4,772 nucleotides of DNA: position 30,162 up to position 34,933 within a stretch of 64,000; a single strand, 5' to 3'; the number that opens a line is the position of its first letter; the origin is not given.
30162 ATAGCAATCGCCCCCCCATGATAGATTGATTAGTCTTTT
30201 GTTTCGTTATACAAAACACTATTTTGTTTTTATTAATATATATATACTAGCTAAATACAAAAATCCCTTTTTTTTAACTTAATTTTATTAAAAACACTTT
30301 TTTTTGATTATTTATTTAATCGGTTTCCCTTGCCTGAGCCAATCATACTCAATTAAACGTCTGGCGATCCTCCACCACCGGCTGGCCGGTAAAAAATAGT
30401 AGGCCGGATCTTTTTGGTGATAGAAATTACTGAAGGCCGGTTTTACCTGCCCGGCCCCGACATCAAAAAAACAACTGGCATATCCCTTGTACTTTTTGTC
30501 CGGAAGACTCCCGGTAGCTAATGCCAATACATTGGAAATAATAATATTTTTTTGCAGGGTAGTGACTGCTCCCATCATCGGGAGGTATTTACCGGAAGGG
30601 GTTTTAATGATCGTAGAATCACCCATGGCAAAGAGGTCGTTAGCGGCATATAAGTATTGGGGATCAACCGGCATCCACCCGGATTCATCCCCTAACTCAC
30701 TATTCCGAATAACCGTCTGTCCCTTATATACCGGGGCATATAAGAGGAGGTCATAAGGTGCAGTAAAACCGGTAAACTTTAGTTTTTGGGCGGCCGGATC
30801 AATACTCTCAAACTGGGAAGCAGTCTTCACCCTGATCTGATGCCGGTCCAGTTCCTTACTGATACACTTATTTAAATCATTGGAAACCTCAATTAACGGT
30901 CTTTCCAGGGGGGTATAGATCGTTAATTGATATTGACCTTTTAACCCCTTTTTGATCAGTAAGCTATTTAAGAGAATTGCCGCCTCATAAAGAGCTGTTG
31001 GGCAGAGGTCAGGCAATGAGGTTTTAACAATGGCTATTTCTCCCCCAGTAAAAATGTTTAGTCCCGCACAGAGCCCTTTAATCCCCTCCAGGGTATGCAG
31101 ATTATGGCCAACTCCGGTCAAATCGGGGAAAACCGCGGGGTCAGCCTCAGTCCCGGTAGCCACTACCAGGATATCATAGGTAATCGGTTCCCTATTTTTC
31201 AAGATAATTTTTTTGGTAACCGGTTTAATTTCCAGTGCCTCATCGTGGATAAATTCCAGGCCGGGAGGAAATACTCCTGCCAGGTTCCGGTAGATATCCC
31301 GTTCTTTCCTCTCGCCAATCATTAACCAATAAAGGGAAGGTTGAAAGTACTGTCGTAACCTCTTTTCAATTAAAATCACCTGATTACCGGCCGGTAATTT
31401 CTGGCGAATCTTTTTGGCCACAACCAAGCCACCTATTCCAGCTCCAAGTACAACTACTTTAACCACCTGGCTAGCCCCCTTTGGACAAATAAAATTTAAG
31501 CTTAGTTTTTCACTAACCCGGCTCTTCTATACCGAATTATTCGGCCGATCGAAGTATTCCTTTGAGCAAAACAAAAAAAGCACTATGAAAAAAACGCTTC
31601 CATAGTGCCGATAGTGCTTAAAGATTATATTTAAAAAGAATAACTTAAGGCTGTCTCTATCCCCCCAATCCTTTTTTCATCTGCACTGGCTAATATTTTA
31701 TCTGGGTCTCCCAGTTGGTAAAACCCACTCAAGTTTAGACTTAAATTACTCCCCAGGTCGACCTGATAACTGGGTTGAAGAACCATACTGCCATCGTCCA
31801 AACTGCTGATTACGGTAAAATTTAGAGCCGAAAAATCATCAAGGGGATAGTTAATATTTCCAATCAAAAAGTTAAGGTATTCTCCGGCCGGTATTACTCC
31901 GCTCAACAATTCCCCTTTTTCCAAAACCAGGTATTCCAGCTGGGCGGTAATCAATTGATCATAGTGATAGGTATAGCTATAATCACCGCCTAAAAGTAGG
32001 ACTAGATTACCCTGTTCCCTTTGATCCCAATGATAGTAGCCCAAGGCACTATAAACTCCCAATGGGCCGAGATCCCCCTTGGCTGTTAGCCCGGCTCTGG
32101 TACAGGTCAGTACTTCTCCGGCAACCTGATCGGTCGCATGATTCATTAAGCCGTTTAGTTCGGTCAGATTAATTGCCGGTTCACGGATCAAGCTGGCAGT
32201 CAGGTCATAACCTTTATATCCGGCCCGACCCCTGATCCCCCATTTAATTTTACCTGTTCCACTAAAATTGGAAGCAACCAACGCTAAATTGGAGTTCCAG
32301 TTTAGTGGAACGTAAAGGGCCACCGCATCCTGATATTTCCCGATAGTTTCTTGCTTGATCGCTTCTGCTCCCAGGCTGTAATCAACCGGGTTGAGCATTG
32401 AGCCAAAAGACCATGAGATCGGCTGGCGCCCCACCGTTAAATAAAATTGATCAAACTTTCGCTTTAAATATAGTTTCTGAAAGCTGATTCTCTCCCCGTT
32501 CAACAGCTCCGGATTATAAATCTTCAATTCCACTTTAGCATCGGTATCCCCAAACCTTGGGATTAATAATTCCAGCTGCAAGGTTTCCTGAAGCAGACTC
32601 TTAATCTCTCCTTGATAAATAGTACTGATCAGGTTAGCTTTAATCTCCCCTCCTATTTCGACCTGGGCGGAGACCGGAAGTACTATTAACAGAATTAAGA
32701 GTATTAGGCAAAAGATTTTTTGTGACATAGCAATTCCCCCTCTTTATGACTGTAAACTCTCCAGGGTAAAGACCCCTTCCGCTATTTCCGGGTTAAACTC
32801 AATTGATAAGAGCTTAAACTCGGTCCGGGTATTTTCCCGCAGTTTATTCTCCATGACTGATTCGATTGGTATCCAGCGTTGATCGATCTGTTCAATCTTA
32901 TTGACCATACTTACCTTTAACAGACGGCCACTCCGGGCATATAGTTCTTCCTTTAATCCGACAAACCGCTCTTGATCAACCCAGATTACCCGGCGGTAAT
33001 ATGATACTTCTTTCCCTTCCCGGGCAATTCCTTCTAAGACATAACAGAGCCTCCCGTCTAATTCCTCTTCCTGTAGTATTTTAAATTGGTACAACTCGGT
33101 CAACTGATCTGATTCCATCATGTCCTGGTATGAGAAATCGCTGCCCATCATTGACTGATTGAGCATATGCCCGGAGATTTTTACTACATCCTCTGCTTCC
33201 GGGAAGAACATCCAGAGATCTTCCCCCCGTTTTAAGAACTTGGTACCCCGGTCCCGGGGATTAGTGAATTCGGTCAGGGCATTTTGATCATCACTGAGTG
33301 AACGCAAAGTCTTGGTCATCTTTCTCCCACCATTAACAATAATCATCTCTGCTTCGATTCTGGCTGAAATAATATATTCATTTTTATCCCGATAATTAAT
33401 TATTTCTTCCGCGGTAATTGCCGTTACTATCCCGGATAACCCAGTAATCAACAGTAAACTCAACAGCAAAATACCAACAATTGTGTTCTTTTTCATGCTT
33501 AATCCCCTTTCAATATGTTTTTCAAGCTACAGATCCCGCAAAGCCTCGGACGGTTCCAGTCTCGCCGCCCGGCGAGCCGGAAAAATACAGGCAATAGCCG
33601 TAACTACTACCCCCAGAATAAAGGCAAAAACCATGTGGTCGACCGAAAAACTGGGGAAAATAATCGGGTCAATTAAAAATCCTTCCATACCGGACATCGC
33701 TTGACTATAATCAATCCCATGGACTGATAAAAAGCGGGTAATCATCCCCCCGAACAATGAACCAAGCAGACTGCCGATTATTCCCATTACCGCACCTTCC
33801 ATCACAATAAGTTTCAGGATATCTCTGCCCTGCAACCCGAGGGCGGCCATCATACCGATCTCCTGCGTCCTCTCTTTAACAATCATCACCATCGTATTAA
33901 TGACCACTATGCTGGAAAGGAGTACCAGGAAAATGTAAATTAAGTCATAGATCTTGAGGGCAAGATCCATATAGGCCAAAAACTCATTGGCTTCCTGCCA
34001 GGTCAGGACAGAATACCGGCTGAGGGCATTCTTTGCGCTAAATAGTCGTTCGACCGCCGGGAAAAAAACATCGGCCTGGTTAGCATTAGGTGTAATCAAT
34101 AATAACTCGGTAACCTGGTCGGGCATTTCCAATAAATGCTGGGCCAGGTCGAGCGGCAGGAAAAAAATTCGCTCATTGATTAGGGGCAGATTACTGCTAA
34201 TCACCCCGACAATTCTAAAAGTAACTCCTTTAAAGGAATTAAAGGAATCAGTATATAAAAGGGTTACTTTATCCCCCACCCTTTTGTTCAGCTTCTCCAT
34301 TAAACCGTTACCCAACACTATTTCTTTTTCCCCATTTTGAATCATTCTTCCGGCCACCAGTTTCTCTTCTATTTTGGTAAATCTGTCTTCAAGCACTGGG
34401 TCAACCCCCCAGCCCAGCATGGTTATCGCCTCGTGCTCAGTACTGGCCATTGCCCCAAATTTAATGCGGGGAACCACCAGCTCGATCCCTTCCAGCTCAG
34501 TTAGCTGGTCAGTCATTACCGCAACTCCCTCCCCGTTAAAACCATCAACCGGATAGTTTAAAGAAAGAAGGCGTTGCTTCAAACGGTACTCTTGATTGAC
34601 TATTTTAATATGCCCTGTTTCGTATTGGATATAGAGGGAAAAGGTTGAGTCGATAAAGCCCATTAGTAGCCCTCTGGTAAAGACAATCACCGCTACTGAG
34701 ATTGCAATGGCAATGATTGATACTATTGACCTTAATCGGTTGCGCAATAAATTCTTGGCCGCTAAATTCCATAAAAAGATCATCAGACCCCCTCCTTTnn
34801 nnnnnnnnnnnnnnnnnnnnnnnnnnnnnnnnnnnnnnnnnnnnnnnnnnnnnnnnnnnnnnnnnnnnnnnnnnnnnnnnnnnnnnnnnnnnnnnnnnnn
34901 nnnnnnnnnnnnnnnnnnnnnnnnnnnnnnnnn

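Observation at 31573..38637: Apparent 7-gene operon joining a GbsR-like repressor and an ArsA-HSP20 ATPase to the ABC/LolA-like/OMP module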

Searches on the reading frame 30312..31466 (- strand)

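Call 4: search_protein_families(library=pfam, proteins=[window:30312-31466:-], max_evalue=0.01)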
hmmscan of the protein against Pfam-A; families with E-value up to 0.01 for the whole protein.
window:30312-31466:- (384 aa): 2 families
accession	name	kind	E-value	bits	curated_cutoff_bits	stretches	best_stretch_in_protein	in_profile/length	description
PF07992.20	Pyr_redox_2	-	1.9e-19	70.6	26.1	1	3-285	2-277/291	Pyridine nucleotide-disulphide oxidoreductase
PF13450.12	NAD_binding_8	-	0.00051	20.7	21.9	1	6-36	1-28/68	NAD(P)-binding Rossmann-like domain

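Call 5: search_protein_families(library=ncbifam, proteins=[window:30312-31466:-], max_evalue=0.01)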
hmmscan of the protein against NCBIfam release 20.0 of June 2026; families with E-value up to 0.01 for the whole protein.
window:30312-31466:- (384 aa): 9 families
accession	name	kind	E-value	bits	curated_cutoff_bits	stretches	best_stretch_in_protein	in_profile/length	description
NF049943.1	SQR_III_seleno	exception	2.3e-50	171.6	525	1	3-340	2-339/406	type III sulfide quinone reductase, selenoprotein subtype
TIGR03169.1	Nterm_to_SelD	hypoth_equivalog_domain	2.9e-10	40.1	310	1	4-289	2-286/365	pyridine nucleotide-disulfide oxidoreductase family protein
NF042949.2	3PPDioc_HcaD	equivalog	7e-08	31.6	450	1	3-127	3-127/386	3-phenylpropionate/cinnamic acid dioxygenase ferredoxin--NAD(+) reductase subunit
NF003437.0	PRK04965.1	equivalog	6.7e-07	28.6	392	1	3-127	4-126/378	NADH:flavorubredoxin reductase NorW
NF010037.0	PRK13512.1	equivalog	1.2e-06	27.6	394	1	194-284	187-278/438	CoA-disulfide reductase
TIGR03385.1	CoA_CoA_reduc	equivalog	9.3e-05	21.4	578.8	0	195-290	190-288/439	CoA-disulfide reductase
NF007286.0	PRK09754.1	equivalog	0.00018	20.4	447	1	4-128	6-130/400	phenylpropionate dioxygenase ferredoxin reductase subunit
TIGR04369.1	fusion_not_SelD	hypoth_equivalog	0.0013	17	700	1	68-109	66-107/701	oxidoreductase/SelD-related fusion protein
TIGR01350.1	lipoamide_DH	equivalog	0.0024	16.6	408.8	0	2-36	2-33/461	dihydrolipoyl dehydrogenase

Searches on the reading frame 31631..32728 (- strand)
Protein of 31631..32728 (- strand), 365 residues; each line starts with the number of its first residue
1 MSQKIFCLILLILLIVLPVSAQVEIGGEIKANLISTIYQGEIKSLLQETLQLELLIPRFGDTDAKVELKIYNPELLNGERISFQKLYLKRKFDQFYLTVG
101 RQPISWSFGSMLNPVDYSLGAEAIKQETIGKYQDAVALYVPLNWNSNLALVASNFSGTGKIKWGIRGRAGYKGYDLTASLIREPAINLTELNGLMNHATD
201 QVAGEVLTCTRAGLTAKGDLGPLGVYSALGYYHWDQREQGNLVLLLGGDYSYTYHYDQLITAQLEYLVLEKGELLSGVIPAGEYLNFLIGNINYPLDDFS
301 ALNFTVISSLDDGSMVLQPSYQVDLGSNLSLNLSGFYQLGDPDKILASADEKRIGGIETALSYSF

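Call 4: search_protein_families(library=pfam, proteins=[window:31631-32728:-], max_evalue=0.01)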
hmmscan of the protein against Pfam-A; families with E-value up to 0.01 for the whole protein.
window:31631-32728:- (365 aa): 0 families

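Call 5: search_protein_families(library=ncbifam, proteins=[window:31631-32728:-], max_evalue=0.01)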
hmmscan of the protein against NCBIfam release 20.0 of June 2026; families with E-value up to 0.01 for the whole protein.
window:31631-32728:- (365 aa): 0 families

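Call 41: find_homologous_proteins(query=window:31631-32728:-, max_evalue=0.00001)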
Query window:31631-32728:- (365 aa): 298 proteins with E <= 0.00001 among 6168 candidates; the best 120 are listed.
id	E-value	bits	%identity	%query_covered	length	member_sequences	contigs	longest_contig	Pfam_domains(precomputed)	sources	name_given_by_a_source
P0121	1.3e-230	783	97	100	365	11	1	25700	-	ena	-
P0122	1.2e-211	721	88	100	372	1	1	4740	-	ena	-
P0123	3.0e-96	341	48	96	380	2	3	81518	-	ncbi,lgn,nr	ncbi:MAG: hypothetical protein PWR10_2213 [Halanaerobiales bacterium]|nr:hypothetical protein [Halan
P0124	7.5e-95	336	46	99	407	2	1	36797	-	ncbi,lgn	-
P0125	8.1e-95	336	46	99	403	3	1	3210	-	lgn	-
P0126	8.3e-95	336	49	95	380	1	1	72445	-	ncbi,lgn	-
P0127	1.2e-94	336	47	99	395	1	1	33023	-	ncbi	-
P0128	2.7e-94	334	47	98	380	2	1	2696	-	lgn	-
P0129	1.8e-93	332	46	99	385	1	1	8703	-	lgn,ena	-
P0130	8.8e-93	330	46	95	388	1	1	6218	-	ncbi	ncbi:MAG: hypothetical protein ACLFUI_05345 [Halanaerobiales bacterium]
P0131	2.2e-92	328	48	95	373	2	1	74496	-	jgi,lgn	jgi:hypothetical protein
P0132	3.1e-90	321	45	99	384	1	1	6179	-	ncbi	-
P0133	3.9e-90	321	44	95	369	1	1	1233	-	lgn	-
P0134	1.7e-88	315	47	95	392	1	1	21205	-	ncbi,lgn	ncbi:MAG: hypothetical protein ACLFPF_06290 [Halanaerobiales bacterium]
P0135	1.2e-85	306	43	99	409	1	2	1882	-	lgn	-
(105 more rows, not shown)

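Call 57: predict_structure(alignment_id=A2)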
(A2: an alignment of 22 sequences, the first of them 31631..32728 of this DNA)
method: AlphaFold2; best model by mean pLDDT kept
length: 365 residues; sequences in the alignment: 22
mean_pLDDT: 78.7   pTM: 0.72
mean pLDDT of the five models: 78.7, 78.4, 78.0, 58.5, 52.9
residues with pLDDT >= 90: 117; 70-90: 166; 50-70: 40; < 50: 42
segments of 3 or more residues with pLDDT < 50: 16-20, 120-129, 187-205, 273-280
pLDDT, mean of each block of 10 residues (from residue 1): 68 53 81 83 86 87 91 77 90 95 79 70 44 88 92 74 92 90 61 32 56 88 88 76 88 83 88 47 79 90 92 89 90 88 69 81 92
secondary structure, 60 per line:
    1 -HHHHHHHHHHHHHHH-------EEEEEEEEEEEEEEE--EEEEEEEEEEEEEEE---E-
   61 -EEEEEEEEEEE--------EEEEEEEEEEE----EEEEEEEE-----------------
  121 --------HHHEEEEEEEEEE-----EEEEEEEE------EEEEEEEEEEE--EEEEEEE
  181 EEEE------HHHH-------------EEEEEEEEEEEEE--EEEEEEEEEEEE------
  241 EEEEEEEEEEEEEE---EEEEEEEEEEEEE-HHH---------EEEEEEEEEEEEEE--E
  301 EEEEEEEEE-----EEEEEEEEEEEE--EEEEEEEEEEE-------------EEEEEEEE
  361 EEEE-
elements in order: H2-16 E24-38 E41-55 E62-72 E81-91 E96-103 E132-141 E147-154 E161-171 E174-184 H191-194 E208-220 E223-234 E241-254 E258-270 E284-297 E300-309 E315-326 E329-339 E353-364

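Call 63: fold_search(model_id=the predicted structure, library=pdb)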
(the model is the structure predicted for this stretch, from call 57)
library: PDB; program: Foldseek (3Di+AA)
matches with E <= 10: 843; with E <= 0.001: 248
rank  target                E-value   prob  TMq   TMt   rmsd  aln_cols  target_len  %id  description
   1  8jto                  3.3e-10  1.00  0.47  0.49  11.4       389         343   14  Outer membrane porin of Burkholderia pseudomallei (BpsOmp38) in complex with ceftazidime (released 2024-06-26)
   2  8bym_A                4.1e-10  1.00  0.52  0.58   8.2       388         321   12  Outer membrane attachment porin OmpM1 from Veillonella parvula (released 2023-11-08)
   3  6ehb_C                4.1e-10  1.00  0.49  0.54   9.1       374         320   12  OmpU, an outer membrane protein, of Vibrio cholerae (released 2018-04-25)
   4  8byt_A                6.3e-10  1.00  0.51  0.58   8.7       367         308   14  Outer membrane attachment porin OmpM1 from Veillonella parvula, C3 symmetry (released 2023-11-08)
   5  8bys_B                8.9e-10  1.00  0.53  0.58   9.0       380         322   12  Outer membrane attachment porin OmpM1 from Veillonella parvula, native (released 2023-11-08)
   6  8bys_A                1.2e-09  1.00  0.52  0.57   8.6       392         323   12  Outer membrane attachment porin OmpM1 from Veillonella parvula, native (released 2023-11-08)
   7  6ehe                  1.9e-09  1.00  0.51  0.59   6.6       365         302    9  OmpTdeltaL8 (loop L8 deletion mutant of OmpT), an outer membrane protein of Vibrio cholerae (released 2018-04-25)
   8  6ehb_A                2.0e-09  1.00  0.46  0.51  10.3       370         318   12  OmpU, an outer membrane protein, of Vibrio cholerae (released 2018-04-25)
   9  2fgq                  2.7e-09  1.00  0.51  0.55   7.1       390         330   12  High resolution X-ray structure of Omp32 in complex with malate (released 2006-01-31)
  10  3wi4                  3.2e-09  1.00  0.46  0.51  10.1       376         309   11  Crystal structure of wild-type PorB from Neisseria meningitidis serogroup B (released 2014-01-01)
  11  5mdo_A                3.3e-09  1.00  0.48  0.50   8.0       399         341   12  Crystal structure of in vitro folded Chitoporin VhChip from Vibrio harveyi (crystal form I) (released 2017-12-20)
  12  6ehb_B                3.5e-09  1.00  0.46  0.51  10.4       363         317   13  OmpU, an outer membrane protein, of Vibrio cholerae (released 2018-04-25)
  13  5ldv                  3.9e-09  1.00  0.53  0.49   8.8       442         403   10  Crystal Structures of MOMP from Campylobacter jejuni (released 2016-10-26)
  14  6ehc_A                5.4e-09  1.00  0.47  0.54  10.1       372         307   12  OmpUdeltaN (N-terminus deletion mutant of OmpU), outer membrane protein of Vibrio cholerae (released 2018-04-25)
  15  9a32_MODEL_1_A        5.4e-09  1.00  0.43  0.43  12.4       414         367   12  Model of E. coli OmpC by in-cell photo-crosslinking MS and deep learning (released 2023-02-24)
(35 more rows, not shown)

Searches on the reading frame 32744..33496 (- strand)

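Call 4: search_protein_families(library=pfam, proteins=[window:32744-33496:-], max_evalue=0.01)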
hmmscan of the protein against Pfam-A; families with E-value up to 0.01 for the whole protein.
window:32744-33496:- (250 aa): 3 families
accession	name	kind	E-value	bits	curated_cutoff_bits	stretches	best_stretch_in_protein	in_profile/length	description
PF17131.11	LolA_like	-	2.8e-59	200.3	30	1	70-249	2-183/184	Outer membrane lipoprotein-sorting protein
PF03888.20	MucB_RseB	-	3e-06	27.4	22.3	1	73-202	44-164/178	MucB/RseB N-terminal domain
PF07044.18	DUF1329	-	0.00071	19.4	23.1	1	151-206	264-319/368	Protein of unknown function (DUF1329)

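Call 5: search_protein_families(library=ncbifam, proteins=[window:32744-33496:-], max_evalue=0.01)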
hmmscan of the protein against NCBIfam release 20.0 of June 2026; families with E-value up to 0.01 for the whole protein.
window:32744-33496:- (250 aa): 1 family
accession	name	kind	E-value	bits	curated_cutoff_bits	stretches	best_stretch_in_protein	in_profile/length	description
NF006990.0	PRK09455.1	equivalog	0.0021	17.3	368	1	65-194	62-182/319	sigma-E factor regulatory protein RseB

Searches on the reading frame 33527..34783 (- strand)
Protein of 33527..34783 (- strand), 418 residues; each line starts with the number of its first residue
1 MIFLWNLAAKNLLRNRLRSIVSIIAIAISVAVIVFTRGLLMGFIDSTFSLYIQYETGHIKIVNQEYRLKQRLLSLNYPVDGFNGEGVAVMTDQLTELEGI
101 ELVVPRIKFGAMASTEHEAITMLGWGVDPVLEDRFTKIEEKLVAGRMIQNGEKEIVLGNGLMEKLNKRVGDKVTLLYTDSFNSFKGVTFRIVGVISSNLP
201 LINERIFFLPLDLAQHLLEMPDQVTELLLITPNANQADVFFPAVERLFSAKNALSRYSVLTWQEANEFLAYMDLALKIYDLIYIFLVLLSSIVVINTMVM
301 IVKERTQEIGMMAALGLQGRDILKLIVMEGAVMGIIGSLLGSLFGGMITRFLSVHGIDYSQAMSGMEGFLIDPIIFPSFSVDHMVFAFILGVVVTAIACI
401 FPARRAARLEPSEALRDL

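Call 4: search_protein_families(library=pfam, proteins=[window:33527-34783:-], max_evalue=0.01)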
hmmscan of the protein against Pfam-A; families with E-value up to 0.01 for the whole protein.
window:33527-34783:- (418 aa): 2 families
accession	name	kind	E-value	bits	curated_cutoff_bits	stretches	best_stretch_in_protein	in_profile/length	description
PF02687.27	FtsX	-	1.5e-18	67.4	25.5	1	282-411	3-120/120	FtsX-like permease C-terminal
PF12704.14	MacB_PCD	-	1.1e-11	45.8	27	1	19-230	1-190/207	MacB-like periplasmic core domain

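Call 5: search_protein_families(library=ncbifam, proteins=[window:33527-34783:-], max_evalue=0.01)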
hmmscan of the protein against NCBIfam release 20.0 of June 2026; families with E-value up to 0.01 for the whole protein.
window:33527-34783:- (418 aa): 8 families
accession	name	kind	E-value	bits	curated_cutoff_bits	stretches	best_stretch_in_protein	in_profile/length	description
TIGR02212.1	lolCE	equivalog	2.5e-40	138.7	362.45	1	16-416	21-409/411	lipoprotein-releasing ABC transporter permease subunit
NF008357.0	PRK11146.1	exception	1.9e-26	92.9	439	1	18-415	26-411/414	lipoprotein-releasing ABC transporter permease subunit LolE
TIGR02213.1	lolE_release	exception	1.6e-24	86.6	540.35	1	18-415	23-408/411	lipoprotein-releasing ABC transporter permease subunit LolE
TIGR03434.1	ADOP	subfamily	8.4e-14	50.6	622.3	1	189-416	593-801/803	ADOP family duplicated permease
NF008076.0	PRK10814.1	exception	1.3e-13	50.8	473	1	92-416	82-397/399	lipoprotein-releasing ABC transporter permease subunit LolC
NF007826.0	PRK10535.1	equivalog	1.5e-06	26.8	966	1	281-415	527-645/648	macrolide ABC transporter ATP-binding protein/permease MacB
NF038347.1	FtsX_Gpos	exception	3e-05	23.5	225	1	271-402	163-290/296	permease-like cell division protein FtsX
TIGR00439.2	FtsX_Gneg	equivalog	0.00015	21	255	1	268-405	159-289/292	permease-like cell division protein FtsX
